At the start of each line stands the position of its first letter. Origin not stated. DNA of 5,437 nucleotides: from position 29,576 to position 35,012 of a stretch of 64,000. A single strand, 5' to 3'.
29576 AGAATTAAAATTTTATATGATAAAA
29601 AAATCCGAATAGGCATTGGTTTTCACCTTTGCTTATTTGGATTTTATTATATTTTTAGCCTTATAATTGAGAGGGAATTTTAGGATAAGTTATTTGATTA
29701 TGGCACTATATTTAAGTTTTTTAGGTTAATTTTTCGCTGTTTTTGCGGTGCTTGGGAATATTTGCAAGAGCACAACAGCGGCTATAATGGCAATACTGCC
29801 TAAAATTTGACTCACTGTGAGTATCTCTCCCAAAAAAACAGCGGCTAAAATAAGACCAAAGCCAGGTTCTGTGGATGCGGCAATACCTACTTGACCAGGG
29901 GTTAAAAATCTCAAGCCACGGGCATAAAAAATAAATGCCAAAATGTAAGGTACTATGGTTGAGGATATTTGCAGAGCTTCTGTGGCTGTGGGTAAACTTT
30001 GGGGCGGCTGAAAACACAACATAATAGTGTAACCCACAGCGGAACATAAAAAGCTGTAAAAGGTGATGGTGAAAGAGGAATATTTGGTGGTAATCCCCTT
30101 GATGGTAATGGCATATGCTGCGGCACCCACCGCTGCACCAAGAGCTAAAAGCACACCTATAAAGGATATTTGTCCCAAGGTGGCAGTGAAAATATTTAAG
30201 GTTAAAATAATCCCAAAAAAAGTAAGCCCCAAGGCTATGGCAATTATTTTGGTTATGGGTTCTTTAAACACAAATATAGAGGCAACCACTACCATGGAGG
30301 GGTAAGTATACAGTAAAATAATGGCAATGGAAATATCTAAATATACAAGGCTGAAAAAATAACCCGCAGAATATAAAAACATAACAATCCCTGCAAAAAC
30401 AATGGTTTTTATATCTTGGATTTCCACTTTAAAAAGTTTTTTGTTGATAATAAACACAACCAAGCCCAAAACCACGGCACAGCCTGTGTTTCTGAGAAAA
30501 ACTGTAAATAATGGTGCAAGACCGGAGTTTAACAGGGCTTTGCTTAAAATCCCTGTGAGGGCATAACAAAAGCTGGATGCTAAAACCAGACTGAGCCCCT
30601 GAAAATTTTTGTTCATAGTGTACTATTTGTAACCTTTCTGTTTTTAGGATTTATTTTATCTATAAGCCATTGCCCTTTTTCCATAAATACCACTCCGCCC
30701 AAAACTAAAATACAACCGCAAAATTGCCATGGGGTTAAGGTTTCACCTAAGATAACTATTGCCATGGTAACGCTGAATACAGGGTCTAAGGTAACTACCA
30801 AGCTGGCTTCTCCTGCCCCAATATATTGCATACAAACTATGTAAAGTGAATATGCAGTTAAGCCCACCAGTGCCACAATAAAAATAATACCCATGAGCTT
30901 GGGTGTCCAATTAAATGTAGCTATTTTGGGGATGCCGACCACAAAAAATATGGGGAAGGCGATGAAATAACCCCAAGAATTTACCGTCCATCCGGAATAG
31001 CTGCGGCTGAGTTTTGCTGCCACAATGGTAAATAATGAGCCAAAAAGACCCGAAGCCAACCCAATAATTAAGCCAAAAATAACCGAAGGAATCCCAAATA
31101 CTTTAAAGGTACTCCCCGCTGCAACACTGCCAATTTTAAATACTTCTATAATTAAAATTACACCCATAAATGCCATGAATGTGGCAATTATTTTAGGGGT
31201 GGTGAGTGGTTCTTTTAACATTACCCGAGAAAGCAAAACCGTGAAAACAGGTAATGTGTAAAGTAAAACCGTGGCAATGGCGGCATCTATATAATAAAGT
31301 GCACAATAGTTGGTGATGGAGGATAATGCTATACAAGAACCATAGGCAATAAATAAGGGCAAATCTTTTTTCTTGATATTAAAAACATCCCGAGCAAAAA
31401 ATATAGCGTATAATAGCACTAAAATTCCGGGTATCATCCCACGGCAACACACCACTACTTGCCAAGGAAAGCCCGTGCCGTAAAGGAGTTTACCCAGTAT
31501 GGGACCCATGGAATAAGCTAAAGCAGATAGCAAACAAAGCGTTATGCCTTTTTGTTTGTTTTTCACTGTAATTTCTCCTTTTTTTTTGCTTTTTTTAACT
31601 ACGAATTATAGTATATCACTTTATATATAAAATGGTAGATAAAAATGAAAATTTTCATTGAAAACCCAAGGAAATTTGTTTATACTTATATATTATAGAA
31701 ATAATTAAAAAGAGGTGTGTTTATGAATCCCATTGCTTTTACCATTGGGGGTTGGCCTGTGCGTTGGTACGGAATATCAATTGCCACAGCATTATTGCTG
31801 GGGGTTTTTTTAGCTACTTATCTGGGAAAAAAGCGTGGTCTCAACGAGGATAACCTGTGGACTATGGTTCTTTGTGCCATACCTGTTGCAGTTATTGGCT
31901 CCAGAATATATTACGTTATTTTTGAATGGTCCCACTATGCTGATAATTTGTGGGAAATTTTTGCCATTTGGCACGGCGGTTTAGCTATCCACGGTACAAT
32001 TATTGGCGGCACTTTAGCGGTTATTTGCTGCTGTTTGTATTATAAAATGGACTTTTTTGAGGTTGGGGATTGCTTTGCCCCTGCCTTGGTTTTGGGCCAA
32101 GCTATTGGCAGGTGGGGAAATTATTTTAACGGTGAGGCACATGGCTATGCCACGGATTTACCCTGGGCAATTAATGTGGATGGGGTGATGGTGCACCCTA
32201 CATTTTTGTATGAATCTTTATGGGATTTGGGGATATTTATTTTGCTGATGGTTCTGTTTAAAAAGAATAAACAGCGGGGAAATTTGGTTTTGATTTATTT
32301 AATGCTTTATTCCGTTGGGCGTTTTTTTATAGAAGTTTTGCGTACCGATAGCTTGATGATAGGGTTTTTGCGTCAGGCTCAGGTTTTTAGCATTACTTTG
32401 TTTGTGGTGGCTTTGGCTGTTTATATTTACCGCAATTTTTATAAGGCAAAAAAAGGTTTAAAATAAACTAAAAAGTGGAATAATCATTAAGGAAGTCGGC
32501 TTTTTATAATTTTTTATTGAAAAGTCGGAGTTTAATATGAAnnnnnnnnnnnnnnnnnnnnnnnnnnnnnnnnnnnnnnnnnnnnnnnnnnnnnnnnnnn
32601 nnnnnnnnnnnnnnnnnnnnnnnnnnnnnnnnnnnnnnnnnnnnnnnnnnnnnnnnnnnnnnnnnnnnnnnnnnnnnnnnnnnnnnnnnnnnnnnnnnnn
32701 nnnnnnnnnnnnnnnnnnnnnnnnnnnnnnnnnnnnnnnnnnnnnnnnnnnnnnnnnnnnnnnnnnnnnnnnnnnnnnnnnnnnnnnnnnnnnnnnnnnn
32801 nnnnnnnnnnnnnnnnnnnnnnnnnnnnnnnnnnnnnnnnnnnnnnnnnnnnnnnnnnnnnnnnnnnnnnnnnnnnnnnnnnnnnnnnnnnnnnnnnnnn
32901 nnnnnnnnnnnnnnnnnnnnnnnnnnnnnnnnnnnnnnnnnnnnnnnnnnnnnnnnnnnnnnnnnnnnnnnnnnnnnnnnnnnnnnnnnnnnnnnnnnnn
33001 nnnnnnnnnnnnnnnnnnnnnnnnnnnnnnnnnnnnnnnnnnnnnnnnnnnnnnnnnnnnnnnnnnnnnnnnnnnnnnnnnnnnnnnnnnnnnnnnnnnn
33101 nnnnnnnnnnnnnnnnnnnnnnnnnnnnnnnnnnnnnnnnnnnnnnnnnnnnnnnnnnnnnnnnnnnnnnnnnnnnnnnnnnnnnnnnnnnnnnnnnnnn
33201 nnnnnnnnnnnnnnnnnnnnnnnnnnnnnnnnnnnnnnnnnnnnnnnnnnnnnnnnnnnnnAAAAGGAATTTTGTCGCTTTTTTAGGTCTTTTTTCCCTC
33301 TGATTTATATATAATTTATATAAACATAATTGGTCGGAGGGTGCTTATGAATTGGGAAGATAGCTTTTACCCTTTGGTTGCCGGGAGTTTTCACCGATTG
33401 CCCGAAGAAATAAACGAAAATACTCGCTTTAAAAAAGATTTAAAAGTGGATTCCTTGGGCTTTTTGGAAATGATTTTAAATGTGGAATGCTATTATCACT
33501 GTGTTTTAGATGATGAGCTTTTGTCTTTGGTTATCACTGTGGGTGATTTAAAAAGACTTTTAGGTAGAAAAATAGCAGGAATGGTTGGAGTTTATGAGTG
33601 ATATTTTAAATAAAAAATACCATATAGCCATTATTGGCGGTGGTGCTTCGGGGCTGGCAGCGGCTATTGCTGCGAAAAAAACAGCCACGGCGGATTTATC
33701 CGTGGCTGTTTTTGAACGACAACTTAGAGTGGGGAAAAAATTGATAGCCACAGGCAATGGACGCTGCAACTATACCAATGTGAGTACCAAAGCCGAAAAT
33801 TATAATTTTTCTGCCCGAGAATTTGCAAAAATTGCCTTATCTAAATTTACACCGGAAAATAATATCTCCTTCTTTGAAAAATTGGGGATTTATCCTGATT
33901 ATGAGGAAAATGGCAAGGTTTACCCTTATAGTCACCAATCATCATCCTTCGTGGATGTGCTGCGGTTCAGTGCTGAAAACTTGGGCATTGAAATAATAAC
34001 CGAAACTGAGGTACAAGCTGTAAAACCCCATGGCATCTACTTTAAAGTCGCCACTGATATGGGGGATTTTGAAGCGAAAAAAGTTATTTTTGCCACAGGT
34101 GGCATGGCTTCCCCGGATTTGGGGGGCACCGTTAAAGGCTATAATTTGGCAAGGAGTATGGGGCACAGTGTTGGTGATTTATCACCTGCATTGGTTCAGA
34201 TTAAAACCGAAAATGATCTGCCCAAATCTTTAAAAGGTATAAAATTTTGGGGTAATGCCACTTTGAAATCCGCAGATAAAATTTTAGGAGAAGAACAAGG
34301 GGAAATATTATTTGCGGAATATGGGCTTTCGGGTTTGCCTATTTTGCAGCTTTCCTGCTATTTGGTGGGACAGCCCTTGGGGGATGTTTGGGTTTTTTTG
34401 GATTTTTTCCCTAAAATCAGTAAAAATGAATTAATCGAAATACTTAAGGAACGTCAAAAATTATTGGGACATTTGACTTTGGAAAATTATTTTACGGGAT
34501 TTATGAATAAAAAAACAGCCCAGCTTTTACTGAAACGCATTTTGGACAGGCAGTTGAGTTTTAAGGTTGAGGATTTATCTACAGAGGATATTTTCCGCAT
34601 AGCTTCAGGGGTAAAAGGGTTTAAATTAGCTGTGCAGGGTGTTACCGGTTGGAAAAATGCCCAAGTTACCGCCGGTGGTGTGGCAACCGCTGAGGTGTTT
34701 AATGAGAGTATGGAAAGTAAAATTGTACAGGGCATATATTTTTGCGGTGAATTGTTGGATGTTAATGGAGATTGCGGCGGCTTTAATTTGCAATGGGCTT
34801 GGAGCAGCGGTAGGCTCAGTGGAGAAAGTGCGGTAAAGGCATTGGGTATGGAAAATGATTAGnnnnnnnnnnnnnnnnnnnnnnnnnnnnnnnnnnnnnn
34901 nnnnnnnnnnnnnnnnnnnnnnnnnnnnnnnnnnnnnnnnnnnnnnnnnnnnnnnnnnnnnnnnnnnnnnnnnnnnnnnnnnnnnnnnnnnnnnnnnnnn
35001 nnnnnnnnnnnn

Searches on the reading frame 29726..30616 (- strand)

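Call 21: search_protein_families(library=pfam, proteins=[window:29726-30616:-])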
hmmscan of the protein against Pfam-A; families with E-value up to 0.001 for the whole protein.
window:29726-30616:- (296 aa): 1 family
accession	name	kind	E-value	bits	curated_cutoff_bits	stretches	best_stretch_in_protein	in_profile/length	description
PF00892.27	EamA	-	1.5e-34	119.7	28.2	2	153-284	2-133/135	EamA-like transporter family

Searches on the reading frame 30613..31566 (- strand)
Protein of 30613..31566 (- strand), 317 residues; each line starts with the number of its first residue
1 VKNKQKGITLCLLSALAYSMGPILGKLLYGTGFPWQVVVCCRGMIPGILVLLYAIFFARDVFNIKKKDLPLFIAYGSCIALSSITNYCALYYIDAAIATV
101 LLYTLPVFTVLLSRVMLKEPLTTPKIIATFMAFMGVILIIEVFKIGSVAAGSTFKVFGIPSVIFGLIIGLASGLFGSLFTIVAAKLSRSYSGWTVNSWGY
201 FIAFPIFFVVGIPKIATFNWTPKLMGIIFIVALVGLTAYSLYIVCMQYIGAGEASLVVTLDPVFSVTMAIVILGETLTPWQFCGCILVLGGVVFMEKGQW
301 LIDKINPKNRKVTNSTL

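Call 21: search_protein_families(library=pfam, proteins=[window:30613-31566:-])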
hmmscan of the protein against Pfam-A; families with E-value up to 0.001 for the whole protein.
window:30613-31566:- (317 aa): 2 families
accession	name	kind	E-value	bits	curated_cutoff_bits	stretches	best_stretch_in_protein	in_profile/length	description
PF00892.27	EamA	-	7.6e-35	120.6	28.2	2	164-295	2-133/135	EamA-like transporter family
PF03151.22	TPT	-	5.7e-09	36.2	30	1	202-294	44-134/291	Triose-phosphate Transporter family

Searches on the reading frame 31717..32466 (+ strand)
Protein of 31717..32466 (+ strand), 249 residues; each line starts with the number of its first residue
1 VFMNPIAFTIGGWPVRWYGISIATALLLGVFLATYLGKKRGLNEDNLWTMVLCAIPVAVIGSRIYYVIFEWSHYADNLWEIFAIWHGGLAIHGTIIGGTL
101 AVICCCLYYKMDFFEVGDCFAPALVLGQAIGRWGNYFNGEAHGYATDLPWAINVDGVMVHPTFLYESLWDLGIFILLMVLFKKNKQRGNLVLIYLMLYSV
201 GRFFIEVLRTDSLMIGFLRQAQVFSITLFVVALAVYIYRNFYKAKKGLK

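Call 21: search_protein_families(library=pfam, proteins=[window:31717-32466:+])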
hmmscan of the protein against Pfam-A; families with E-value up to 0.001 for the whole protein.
window:31717-32466:+ (249 aa): 1 family
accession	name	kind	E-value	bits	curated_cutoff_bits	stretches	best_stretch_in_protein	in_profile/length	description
PF01790.23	LGT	-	1.9e-77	260.3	24.9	1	5-238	1-240/240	Prolipoprotein diacylglyceryl transferase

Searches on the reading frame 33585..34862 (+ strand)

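Call 21: search_protein_families(library=pfam, proteins=[window:33585-34862:+])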
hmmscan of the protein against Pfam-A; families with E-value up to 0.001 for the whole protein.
window:33585-34862:+ (425 aa): 11 families
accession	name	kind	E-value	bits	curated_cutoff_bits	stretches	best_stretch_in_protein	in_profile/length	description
PF03486.20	HI0933_like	-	1.9e-69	234.3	50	1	13-414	2-243/244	HI0933-like protein Rossmann domain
PF22780.1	HI0933_like_1st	-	1.1e-21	77.8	27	1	201-361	2-165/165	HI0933-like protein barrel and H2TH domain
PF13738.12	Pyr_redox_3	-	9.5e-14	51.8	30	1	16-180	2-141/305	Pyridine nucleotide-disulphide oxidoreductase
PF01266.30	DAO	-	8.3e-12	45.7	27.9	2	14-115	2-93/353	FAD dependent oxidoreductase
PF07992.20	Pyr_redox_2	-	2.8e-08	34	26.1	1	12-175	1-111/291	Pyridine nucleotide-disulphide oxidoreductase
PF13454.12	NAD_binding_9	-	1.6e-05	25.3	21.8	1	15-69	1-56/155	FAD-NAD(P)-binding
PF13450.12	NAD_binding_8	-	2.5e-05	24.9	21.9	1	16-50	1-32/68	NAD(P)-binding Rossmann-like domain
PF00070.33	Pyr_redox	-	4.8e-05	24.2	22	0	13-49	1-34/82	Pyridine nucleotide-disulphide oxidoreductase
PF12831.13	FAD_oxidored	-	0.00022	21.1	27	1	14-172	2-145/416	FAD dependent oxidoreductase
PF00890.30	FAD_binding_2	-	0.00036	20.3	20.4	0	14-46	2-31/414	FAD binding domain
PF01946.23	Thi4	-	0.00045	20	26.2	0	12-51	18-55/235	Thi4 family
